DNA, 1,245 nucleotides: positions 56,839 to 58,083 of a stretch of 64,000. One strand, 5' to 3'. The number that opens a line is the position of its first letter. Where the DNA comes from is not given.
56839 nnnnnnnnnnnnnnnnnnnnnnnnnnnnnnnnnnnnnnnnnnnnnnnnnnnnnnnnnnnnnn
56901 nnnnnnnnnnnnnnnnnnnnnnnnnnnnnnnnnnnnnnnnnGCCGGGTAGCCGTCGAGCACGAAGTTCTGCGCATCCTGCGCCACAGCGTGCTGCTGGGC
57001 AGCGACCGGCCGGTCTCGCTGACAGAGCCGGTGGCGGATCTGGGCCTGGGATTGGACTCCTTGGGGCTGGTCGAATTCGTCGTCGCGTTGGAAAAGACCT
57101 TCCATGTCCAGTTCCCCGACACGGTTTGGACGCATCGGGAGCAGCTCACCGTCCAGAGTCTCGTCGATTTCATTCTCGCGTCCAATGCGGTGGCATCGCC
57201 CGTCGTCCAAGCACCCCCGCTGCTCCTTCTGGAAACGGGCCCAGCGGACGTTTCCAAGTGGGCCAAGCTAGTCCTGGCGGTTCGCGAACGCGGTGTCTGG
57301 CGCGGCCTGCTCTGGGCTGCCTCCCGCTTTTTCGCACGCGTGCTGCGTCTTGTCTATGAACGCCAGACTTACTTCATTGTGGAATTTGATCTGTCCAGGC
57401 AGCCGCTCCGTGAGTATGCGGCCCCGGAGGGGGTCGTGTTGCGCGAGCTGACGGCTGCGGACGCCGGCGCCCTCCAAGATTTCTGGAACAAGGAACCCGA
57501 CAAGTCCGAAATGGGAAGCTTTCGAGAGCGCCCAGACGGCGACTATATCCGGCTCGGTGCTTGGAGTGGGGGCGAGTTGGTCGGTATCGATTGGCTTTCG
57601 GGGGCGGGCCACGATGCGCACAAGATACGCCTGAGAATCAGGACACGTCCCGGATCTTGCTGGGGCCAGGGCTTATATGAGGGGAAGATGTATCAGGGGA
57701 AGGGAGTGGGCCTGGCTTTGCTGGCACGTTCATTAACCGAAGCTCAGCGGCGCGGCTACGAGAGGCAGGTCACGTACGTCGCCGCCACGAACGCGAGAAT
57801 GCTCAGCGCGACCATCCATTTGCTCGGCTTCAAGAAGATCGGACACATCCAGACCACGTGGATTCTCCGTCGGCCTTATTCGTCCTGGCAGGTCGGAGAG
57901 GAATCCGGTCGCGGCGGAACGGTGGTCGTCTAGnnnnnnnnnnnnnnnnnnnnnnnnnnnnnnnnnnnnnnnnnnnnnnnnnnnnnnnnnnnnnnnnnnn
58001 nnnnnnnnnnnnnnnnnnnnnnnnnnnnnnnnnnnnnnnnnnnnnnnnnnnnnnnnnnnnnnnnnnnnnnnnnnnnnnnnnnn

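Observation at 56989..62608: Cassette III: out-of-context HAL-type MIO ammonia-lyase with an AMP-ligase, ACP-GNAT fusion and methyltransferase - candidate pathway for a histidine-derived acyl decoration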

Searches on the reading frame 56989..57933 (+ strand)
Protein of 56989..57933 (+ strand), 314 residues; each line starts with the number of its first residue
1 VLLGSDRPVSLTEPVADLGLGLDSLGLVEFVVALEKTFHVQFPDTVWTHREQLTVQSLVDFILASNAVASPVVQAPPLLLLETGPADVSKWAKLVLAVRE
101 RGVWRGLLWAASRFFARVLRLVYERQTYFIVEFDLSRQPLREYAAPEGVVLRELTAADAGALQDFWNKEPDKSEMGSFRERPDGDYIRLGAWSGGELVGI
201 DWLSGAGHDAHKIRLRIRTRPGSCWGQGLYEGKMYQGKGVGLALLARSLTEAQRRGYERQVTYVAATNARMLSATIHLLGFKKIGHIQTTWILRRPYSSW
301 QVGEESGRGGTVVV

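Call 3: search_protein_families(library=pfam, proteins=[window:56989-57933:+], max_evalue=0.01)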
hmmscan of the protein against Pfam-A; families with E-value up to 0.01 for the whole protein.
window:56989-57933:+ (314 aa): 2 families
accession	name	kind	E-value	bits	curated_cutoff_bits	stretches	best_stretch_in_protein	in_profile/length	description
PF00550.31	PP-binding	-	3.3e-06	27.7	20.8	1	10-61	19-66/67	Phosphopantetheine attachment site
PF00583.31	Acetyltransf_1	-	3.8e-05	24.4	20.7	1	164-271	14-107/116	Acetyltransferase (GNAT) family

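Call 4: search_protein_families(library=ncbifam, proteins=[window:56989-57933:+], max_evalue=0.01)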
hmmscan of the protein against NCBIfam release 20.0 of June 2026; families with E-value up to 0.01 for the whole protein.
window:56989-57933:+ (314 aa): 13 families
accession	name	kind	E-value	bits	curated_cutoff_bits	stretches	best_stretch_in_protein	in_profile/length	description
NF058660.1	cispen_ACP_AmcB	equivalog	1.1e-06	28.8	80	1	20-63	33-76/80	cispentacin biosynthesis acyl carrier protein AmcB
TIGR00517.1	acyl_carrier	equivalog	1.5e-06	28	70.45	1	20-62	33-73/77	acyl carrier protein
NF009104.0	PRK12449.1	equivalog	4.7e-06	26.5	70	1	20-63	35-76/80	acyl carrier protein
NF002149.0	PRK00982.1-3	equivalog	6e-06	26.1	106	1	20-64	33-75/78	acyl carrier protein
NF002151.0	PRK00982.1-5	equivalog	3.9e-05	23.7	92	1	20-63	33-74/78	acyl carrier protein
NF002148.0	PRK00982.1-2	subfamily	4.5e-05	23.2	71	1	20-63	34-75/79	acyl carrier protein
NF005480.0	PRK07081.1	equivalog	0.00034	20.5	72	1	20-62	31-73/83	acyl carrier protein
NF040503.1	resist_ArsN1a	equivalog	0.00089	19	170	1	230-289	83-141/159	arsinothricin resistance N-acetyltransferase ArsN1 family A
NF002150.0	PRK00982.1-4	subfamily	0.001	19.3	66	1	20-64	35-77/80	acyl carrier protein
NF002147.0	PRK00982.1-1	equivalog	0.0011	18.7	84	1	20-64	37-79/83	acyl carrier protein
NF040636.1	AcpM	exception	0.005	16.8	146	1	20-62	35-75/93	meromycolate extension acyl carrier protein AcpM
NF005798.0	PRK07639.1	equivalog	0.0059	17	100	1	20-64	36-80/91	petrobactin biosynthesis protein AsbD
TIGR03448.1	mycothiol_MshD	equivalog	0.0078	15.6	163.1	0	233-283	238-287/294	mycothiol synthase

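Call 21: find_homologous_proteins(query=window:56989-57933:+, max_evalue=0.001)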
Query window:56989-57933:+ (314 aa): 27 proteins with E <= 0.001 among 7602 candidates.
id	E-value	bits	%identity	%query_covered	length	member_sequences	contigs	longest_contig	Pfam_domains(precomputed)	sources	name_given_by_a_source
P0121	6.0e-207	704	100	100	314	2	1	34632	PF00550.32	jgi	-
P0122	1.5e-94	335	52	100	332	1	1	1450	-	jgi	jgi:acyl carrier protein/GNAT superfamily N-acetyltransferase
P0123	7.5e-83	296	47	100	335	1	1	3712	PF00550.32,PF00583.32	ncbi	-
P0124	2.4e-76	275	41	100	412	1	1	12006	PF00550.32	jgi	jgi:acyl carrier protein/GNAT superfamily N-acetyltransferase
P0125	9.4e-76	273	45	95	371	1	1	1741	PF00550.32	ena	-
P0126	2.7e-71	258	43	100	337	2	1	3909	PF00583.32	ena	-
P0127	5.0e-69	251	43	98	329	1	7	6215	-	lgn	-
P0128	2.4e-67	245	41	97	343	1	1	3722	PF00550.32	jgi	jgi:acyl carrier protein/GNAT superfamily N-acetyltransferase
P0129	3.0e-67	245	42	100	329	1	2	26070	-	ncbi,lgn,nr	ncbi:MAG: hypothetical protein ALAOOOJD_03957 [bacterium]|nr:hypothetical protein [bacterium]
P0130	2.2e-64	236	39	100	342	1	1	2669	-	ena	-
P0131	2.0e-63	233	40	99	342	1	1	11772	PF00583.32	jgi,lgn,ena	-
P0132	2.1e-61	226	38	99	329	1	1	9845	PF00583.32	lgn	-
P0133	7.0e-61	224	41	99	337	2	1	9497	PF00583.32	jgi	jgi:acyl carrier protein/GNAT superfamily N-acetyltransferase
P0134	1.4e-60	223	42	100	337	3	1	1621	PF00550.32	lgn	-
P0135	1.4e-60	223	42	98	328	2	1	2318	PF00583.32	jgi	jgi:acyl carrier protein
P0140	7.9e-58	214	38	100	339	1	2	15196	PF00550.32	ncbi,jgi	jgi:acyl carrier protein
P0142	1.1e-56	210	40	99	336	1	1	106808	PF00583.32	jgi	jgi:acyl carrier protein/GNAT superfamily N-acetyltransferase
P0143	3.6e-54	202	38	97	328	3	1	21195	-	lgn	-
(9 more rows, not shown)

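Call 23: find_encoding_contigs(protein=P0121, flank=10000, max_places=2)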
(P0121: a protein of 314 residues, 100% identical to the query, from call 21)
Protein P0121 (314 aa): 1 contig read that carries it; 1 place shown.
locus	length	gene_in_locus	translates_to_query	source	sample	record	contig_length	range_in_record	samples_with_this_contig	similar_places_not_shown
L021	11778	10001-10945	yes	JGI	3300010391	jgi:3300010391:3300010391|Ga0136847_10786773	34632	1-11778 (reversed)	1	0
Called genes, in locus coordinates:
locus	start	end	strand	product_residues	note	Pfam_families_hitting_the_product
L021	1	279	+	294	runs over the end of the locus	PF13243:SQHop_cyclase_C (weak)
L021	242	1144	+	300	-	PF02522:Antibiotic_NAT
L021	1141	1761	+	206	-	PF02525:Flavodoxin_2 (faint), PF03358:FMN_red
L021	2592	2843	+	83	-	-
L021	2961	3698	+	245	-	-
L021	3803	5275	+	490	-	PF00501:AMP-binding, PF13193:AMP-binding_C (weak)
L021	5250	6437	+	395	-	PF00155:Aminotran_1_2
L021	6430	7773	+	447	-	PF13537:GATase_7 (weak), PF00733:Asn_synthase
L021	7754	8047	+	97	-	PF00550:PP-binding (weak)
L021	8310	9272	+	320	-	PF00248:Aldo_ket_red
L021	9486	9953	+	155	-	PF07719:TPR_2 (faint), PF13428:TPR_14 (faint), PF00515:TPR_1 (faint), PF13371:TPR_9 (weak), PF13414:TPR_11, PF14559:TPR_19 (faint)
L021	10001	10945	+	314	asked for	PF00550:PP-binding (weak)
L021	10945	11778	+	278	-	?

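Call 24: find_encoding_contigs(protein=P0142, flank=10000, max_places=2)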
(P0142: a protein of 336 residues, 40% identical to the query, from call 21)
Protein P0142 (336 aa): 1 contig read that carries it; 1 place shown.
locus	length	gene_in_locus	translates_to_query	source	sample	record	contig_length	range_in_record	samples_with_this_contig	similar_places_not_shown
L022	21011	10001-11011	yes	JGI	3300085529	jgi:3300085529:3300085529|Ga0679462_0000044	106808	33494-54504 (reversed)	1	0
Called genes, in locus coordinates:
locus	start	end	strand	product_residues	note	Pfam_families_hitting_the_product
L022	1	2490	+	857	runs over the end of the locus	PF06452:CBM9_1, PF19313:DUF5916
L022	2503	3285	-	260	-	PF13490:zf-HC2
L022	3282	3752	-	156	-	PF04542:Sigma70_r2, PF07638:Sigma70_ECF (weak), PF08281:Sigma70_r4_2, PF04545:Sigma70_r4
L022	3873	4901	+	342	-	PF13473:Cupredoxin_1 (weak)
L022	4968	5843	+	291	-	PF01569:PAP2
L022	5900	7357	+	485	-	PF02055:Glyco_hydro_30, PF17189:Glyco_hydro_30C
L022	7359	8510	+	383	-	PF02065:Melibiase (weak), PF16499:Melibiase_2, PF17801:Melibiase_C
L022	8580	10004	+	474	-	PF00501:AMP-binding, PF13193:AMP-binding_C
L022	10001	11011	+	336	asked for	PF00583:Acetyltransf_1 (weak)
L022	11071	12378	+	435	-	PF01408:GFO_IDH_MocA, PF22725:GFO_IDH_MocA_C3, PF02894:GFO_IDH_MocA_C (weak)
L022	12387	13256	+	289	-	PF01261:AP_endonuc_2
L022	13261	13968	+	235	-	PF09365:DUF2461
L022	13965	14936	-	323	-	PF01261:AP_endonuc_2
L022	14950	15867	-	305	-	PF02633:Creatininase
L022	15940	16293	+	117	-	-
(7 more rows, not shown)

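Call 25: find_encoding_contigs(protein=P0129, flank=10000, max_places=2)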
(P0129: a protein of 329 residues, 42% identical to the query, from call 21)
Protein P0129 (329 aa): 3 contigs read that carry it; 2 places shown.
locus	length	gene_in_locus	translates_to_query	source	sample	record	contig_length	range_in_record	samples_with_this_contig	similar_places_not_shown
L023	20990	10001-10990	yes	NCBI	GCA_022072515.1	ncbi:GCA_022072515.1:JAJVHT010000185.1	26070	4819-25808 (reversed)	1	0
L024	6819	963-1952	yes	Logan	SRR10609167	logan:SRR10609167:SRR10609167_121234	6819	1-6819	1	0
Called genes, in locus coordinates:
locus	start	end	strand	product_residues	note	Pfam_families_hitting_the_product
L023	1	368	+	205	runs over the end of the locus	PF02540:NAD_synthase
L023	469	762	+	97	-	-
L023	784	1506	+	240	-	PF13472:Lipase_GDSL_2, PF00657:Lipase_GDSL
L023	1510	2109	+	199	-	PF00132:Hexapep, PF14602:Hexapep_2 (weak)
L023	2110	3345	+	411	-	PF04339:FemAB_like (faint), PF13480:Acetyltransf_6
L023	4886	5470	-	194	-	-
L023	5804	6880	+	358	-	PF13439:Glyco_transf_4, PF00534:Glycos_transf_1, PF20706:GT4-conflict (weak), PF13692:Glyco_trans_1_4, PF13524:Glyco_trans_1_2 (weak)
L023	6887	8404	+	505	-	PF01943:Polysacc_synt, PF13440:Polysacc_synt_3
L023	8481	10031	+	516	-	PF00501:AMP-binding, PF13193:AMP-binding_C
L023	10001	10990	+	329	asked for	-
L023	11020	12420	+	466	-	PF04932:Wzy_C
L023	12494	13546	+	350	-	PF00535:Glycos_transf_2, PF10111:Glyco_tranf_2_2, PF13506:Glyco_transf_21, PF13641:Glyco_tranf_2_3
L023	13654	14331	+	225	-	PF01135:PCMT, PF01209:Ubie_methyltran, PF13847:Methyltransf_31, PF08241:Methyltransf_11, PF08242:Methyltransf_12, PF13649:Methyltransf_25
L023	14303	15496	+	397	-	PF13439:Glyco_transf_4, PF13579:Glyco_trans_4_4, PF00534:Glycos_transf_1, PF13692:Glyco_trans_1_4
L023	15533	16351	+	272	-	PF01522:Polysacc_deac_1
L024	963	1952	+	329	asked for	-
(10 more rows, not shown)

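Call 26: find_encoding_contigs(protein=P0143, flank=10000, max_places=1)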
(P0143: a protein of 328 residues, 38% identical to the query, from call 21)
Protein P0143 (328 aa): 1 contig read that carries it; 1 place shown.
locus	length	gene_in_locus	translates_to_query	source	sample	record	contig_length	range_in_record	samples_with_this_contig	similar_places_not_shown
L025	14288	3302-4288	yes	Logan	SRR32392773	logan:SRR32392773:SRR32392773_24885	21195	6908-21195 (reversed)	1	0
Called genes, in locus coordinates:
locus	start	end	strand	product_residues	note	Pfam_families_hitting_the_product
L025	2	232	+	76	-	?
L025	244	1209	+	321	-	-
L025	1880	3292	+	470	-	PF00501:AMP-binding, PF13193:AMP-binding_C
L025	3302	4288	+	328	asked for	-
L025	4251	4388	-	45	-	-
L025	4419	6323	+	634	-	PF13431:TPR_17 (faint), PF14559:TPR_19 (faint), PF00515:TPR_1 (faint), PF07719:TPR_2 (faint), PF13181:TPR_8 (faint), PF13414:TPR_11 (faint), PF13428:TPR_14 (faint)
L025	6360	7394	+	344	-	PF00174:Oxidored_molyb, PF03404:Mo-co_dimer (weak)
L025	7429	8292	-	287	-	PF12717:Cnd1 (faint), PF02985:HEAT (faint), PF13646:HEAT_2, PF13513:HEAT_EZ (faint), PF13646:HEAT_2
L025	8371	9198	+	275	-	PF21302:Zn_ribbon_RlmA, PF07021:MetW (weak), PF13489:Methyltransf_23 (weak), PF13847:Methyltransf_31, PF08241:Methyltransf_11, PF08242:Methyltransf_12 (weak), PF13649:Methyltransf_25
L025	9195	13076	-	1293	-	PF00069:Pkinase, PF07714:PK_Tyr_Ser-Thr, PF00069:Pkinase, PF01637:ATPase_2 (weak), PF13191:AAA_16, PF13401:AAA_22 (faint)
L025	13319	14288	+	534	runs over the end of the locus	PF00989:PAS (weak), PF13188:PAS_8 (faint), PF13426:PAS_9, PF00989:PAS, PF08448:PAS_4, PF13426:PAS_9, PF07730:HisKA_3, PF02518:HATPase_c, +1 more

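Call 27: find_encoding_contigs(protein=P0140, flank=10000, max_places=1)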
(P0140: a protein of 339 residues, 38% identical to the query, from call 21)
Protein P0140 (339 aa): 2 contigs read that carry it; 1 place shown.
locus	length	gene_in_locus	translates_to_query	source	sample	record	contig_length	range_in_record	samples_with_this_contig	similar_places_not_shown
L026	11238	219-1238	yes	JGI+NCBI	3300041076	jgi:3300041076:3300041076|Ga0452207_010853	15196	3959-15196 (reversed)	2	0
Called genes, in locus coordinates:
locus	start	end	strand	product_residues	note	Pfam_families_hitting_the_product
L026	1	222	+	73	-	?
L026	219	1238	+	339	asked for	PF00550:PP-binding (weak)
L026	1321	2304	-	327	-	-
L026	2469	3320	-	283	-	PF13480:Acetyltransf_6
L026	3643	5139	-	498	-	PF01943:Polysacc_synt, PF13440:Polysacc_synt_3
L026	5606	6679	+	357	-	PF13480:Acetyltransf_6, PF02388:FemAB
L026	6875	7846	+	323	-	PF13810:DUF4185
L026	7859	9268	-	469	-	PF01266:DAO, PF16901:DAO_C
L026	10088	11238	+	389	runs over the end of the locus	PF00144:Beta-lactamase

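Call 28: find_encoding_contigs(protein=P0124, flank=10000, max_places=1)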
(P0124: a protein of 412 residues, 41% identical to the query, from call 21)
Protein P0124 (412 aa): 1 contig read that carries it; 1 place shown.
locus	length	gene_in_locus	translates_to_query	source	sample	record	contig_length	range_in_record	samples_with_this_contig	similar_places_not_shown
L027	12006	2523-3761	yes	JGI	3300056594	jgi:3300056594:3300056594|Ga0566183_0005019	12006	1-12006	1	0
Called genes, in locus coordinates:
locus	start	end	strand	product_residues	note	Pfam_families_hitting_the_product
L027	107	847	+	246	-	-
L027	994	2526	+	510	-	PF00501:AMP-binding, PF13193:AMP-binding_C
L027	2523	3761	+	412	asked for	PF00550:PP-binding (faint)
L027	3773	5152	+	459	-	PF00501:AMP-binding (faint), PF27533:CapK_C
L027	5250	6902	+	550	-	PF22842:Pel9A-like_beta_helix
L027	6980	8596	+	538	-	PF22842:Pel9A-like_beta_helix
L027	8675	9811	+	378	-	PF13506:Glyco_transf_21 (weak), PF00535:Glycos_transf_2, PF13641:Glyco_tranf_2_3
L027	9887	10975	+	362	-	PF01041:DegT_DnrJ_EryC1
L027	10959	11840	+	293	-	-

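Call 37: find_related_loci(query=A2, collection=metagenome_contigs, flank=10000)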
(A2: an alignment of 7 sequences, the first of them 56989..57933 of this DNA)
Query A2 (314 aa) in metagenome_contigs; peptide patterns used: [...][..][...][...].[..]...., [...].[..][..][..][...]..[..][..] (x = any residue, [..] = any of these).
141 stretches matched a pattern; 27 encode a relative of the query (tblastn E <= 1e-3); 27 distinct loci.
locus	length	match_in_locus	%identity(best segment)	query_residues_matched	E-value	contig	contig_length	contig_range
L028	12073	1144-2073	41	1-312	6e-71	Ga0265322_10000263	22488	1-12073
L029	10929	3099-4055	40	2-314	3e-63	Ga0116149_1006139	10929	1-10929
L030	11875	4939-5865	39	2-302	1e-60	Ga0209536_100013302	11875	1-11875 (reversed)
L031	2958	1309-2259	40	4-314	2e-60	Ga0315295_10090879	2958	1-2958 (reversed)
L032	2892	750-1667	35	2-309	3e-58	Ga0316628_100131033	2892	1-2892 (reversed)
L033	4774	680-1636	38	2-314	3e-56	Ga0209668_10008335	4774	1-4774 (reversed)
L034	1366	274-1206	36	2-314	3e-55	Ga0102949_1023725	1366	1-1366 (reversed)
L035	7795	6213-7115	40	1-302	5e-52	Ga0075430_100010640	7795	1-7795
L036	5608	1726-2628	40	1-302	4e-52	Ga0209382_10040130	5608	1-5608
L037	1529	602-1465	33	6-309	1e-48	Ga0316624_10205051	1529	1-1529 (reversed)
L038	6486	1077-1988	35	1-314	9e-44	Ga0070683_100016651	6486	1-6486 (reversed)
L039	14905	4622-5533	33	1-314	6e-40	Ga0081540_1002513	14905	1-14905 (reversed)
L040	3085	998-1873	33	1-302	2e-39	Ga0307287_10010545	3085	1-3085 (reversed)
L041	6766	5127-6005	32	1-308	1e-38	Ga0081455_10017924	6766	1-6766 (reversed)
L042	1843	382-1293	33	1-314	2e-38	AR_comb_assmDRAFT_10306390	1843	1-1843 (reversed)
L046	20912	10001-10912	33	1-314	1e-31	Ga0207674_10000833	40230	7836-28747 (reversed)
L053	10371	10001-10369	37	2-124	1e-15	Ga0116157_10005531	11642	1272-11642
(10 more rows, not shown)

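Call 40: search_protein_families(library=pfam, proteins=[L028:2292-2954:+, L028:2951-3871:+, L028:3875-4831:+, L028:4828-6174:+, L028:6171-7109:+, L029:858-1499:+, L029:3-785:+, L029:4124-5038:+, L029:5189-5929:+, L039:6229-8418:+], max_evalue=0.00001)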
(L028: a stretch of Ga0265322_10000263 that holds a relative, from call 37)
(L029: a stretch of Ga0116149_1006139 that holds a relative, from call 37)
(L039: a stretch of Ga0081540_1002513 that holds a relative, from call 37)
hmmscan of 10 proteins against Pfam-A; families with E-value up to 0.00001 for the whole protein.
L028:2292-2954:+ (220 aa): 1 family
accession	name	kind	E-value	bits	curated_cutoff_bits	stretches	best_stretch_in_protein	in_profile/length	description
PF00440.29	TetR_N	-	1.8e-12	47.3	24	1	21-66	2-47/47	Bacterial regulatory proteins, tetR family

L028:2951-3871:+ (306 aa): 2 families
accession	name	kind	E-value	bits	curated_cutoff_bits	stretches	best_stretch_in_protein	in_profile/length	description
PF16576.10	HlyD_D23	-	5e-19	68.9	30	1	32-296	17-213/214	Barrel-sandwich domain of CusB or HlyD membrane-fusion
PF13437.12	HlyD_3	-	1.1e-14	55.5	22.2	1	183-294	2-106/106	HlyD family secretion protein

L028:3875-4831:+ (318 aa): 2 families
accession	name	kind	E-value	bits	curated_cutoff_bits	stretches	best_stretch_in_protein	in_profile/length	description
PF00005.33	ABC_tran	-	2.4e-34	119.3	25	1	26-167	2-137/137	ABC transporter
PF13304.12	AAA_21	-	4.8e-09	37.1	27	0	134-195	233-297/304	AAA domain, putative AbiEii toxin, Type IV TA system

L028:4828-6174:+ (448 aa): 1 family
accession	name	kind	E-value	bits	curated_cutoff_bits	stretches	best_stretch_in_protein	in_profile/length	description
PF02321.23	OEP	-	1.8e-59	201.1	22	2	251-437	3-187/187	Outer membrane efflux protein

L028:6171-7109:+ (312 aa): 3 families
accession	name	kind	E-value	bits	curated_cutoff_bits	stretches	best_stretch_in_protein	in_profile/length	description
PF00005.33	ABC_tran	-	8.3e-31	107.8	25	1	21-164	2-137/137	ABC transporter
PF13304.12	AAA_21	-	2.9e-11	44.4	27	1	144-193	245-298/304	AAA domain, putative AbiEii toxin, Type IV TA system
PF13732.12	DrrA1-3_C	-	8e-06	26.9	27.4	0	216-301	1-78/81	ATP-binding protein DrrA1-3-like, C-terminal domain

L029:858-1499:+ (213 aa): 6 families
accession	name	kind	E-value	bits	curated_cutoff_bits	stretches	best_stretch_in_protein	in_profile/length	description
PF01209.24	Ubie_methyltran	-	9e-16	58.4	20.1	1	8-148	9-151/233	ubiE/COQ5 methyltransferase family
PF13847.12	Methyltransf_31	-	1.3e-14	54.6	27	1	44-152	4-113/145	Methyltransferase domain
PF13649.12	Methyltransf_25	-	2.5e-14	54.2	27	1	49-144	3-97/97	Methyltransferase domain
PF08242.18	Methyltransf_12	-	4.9e-11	43.7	30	1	51-145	4-97/98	Methyltransferase domain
PF08241.18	Methyltransf_11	-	6.2e-10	40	21.2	1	52-148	5-95/95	Methyltransferase domain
PF01135.25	PCMT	-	3.7e-06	27.3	20.3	1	12-105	43-135/210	Protein-L-isoaspartate(D-aspartate) O-methyltransferase (PCMT)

L029:3-785:+ (260 aa): 7 families
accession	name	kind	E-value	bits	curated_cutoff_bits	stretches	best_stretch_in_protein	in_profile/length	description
PF13649.12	Methyltransf_25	-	9.8e-14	52.3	27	1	95-191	2-97/97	Methyltransferase domain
PF13847.12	Methyltransf_31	-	2.2e-12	47.3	27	1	90-199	3-113/145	Methyltransferase domain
PF08242.18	Methyltransf_12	-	1.4e-10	42.2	30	1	98-192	4-97/98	Methyltransferase domain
PF01209.24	Ubie_methyltran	-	3.7e-10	40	20.1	1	79-195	36-151/233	ubiE/COQ5 methyltransferase family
PF08241.18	Methyltransf_11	-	3.8e-10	40.7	21.2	1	99-195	5-95/95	Methyltransferase domain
PF01135.25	PCMT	-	6.4e-10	39.6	20.3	1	86-195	69-171/210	Protein-L-isoaspartate(D-aspartate) O-methyltransferase (PCMT)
PF13489.12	Methyltransf_23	-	4.3e-07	30.3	27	1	80-209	14-130/164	Methyltransferase domain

L029:4124-5038:+ (304 aa): 1 family
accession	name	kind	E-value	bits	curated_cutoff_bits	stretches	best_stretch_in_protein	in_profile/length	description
PF02666.20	PS_Dcarbxylase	-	9.7e-55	185.7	22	1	96-296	1-194/198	Phosphatidylserine decarboxylase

L029:5189-5929:+ (246 aa): 3 families
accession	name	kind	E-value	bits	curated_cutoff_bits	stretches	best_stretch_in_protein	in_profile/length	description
PF00702.32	Hydrolase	-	6.4e-15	56.5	26.4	1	11-207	1-191/191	haloacid dehalogenase-like hydrolase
PF13419.12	HAD_2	-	8.9e-13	49.2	23.8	1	14-213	1-178/178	Haloacid dehalogenase-like hydrolase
PF13242.12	Hydrolase_like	-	1.4e-08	35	22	1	169-224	3-59/75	HAD-hyrolase-like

L039:6229-8418:+ (729 aa): 4 families
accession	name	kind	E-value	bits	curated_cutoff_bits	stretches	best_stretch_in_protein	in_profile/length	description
PF06745.19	ATPase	-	4.1e-15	56.2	26.6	1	346-414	1-71/231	KaiC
PF13481.12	AAA_25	-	7.9e-15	55.4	27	1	342-493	11-194/195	AAA domain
PF18073.7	Zn_ribbon_LapB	-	2.8e-10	40.1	25.7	1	290-317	1-28/28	Rubredoxin metal binding domain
PF13541.12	ChlI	-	1.4e-08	35.1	27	1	614-697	35-119/121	Subunit ChlI of Mg-chelatase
